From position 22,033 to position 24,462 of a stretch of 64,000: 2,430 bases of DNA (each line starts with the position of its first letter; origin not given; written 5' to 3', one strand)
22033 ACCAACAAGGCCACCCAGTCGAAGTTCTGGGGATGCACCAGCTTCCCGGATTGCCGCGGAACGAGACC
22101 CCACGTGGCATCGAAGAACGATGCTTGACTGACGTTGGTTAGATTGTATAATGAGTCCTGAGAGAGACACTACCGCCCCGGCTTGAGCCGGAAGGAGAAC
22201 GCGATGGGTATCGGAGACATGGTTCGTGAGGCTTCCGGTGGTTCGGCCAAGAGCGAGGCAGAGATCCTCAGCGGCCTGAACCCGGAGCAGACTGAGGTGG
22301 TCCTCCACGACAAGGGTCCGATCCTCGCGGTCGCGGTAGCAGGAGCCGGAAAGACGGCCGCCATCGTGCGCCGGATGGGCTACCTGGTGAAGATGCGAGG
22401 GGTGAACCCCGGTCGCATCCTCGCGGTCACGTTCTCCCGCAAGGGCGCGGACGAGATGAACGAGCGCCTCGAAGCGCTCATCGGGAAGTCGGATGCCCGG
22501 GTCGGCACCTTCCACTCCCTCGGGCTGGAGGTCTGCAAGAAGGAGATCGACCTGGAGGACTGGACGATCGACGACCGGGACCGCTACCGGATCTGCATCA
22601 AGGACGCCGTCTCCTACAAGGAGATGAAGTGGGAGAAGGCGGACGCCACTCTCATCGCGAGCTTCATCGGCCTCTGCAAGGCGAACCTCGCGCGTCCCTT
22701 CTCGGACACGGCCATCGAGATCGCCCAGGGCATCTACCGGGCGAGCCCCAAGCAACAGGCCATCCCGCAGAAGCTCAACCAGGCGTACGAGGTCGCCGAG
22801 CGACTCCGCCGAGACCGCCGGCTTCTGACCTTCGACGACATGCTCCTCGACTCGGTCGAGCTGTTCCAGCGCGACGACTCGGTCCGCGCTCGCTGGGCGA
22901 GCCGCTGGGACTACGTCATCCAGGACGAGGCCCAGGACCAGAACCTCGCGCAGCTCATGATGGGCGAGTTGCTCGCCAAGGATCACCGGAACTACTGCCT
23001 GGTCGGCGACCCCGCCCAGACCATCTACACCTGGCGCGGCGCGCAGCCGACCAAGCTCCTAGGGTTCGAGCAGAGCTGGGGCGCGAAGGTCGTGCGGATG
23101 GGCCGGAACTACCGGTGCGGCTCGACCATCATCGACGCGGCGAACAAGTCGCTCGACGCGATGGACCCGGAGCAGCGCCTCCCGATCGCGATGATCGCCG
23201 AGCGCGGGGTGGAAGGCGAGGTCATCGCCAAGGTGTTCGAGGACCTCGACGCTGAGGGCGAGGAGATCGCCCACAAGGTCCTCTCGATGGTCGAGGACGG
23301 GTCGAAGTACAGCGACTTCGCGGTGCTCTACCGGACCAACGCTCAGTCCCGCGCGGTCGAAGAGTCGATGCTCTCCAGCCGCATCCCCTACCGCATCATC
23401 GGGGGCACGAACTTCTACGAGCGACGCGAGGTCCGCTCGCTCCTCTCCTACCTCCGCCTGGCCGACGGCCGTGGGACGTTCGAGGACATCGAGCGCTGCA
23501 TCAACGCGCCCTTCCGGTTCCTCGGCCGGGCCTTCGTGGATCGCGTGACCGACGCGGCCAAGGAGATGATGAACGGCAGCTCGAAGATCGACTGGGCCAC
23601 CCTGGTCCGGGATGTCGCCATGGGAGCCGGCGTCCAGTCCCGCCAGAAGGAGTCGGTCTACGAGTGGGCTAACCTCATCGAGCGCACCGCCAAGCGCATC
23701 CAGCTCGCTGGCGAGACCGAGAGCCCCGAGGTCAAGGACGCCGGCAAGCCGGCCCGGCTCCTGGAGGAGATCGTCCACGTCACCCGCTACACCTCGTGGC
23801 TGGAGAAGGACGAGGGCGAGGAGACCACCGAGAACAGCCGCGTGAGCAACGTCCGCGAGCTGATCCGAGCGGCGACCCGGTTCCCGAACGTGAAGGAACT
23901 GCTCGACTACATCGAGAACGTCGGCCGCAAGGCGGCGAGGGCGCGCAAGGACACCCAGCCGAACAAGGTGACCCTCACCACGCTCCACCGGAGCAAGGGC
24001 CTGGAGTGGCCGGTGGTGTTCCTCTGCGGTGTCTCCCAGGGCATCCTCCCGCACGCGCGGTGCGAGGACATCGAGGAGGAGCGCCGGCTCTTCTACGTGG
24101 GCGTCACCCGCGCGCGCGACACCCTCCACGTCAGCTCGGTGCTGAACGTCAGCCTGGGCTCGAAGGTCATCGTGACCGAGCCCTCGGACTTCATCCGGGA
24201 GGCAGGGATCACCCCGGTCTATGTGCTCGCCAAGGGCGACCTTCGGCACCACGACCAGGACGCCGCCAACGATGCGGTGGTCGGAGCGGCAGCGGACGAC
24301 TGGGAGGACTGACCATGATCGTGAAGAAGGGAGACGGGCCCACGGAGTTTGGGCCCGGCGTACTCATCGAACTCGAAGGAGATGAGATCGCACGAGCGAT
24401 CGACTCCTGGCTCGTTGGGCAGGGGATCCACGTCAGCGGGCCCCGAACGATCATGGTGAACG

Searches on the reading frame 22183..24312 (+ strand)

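Call 7: search_protein_families(library=phrogs, proteins=[window:22183-24312:+], max_evalue=0.0001)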
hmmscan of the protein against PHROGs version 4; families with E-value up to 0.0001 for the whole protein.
window:22183-24312:+ (709 aa): 1 family
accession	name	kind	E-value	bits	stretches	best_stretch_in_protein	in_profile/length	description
phrog_1967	-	DNA, RNA and nucleotide metabolism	6e-112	376.6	1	27-678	148-696/776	DNA helicase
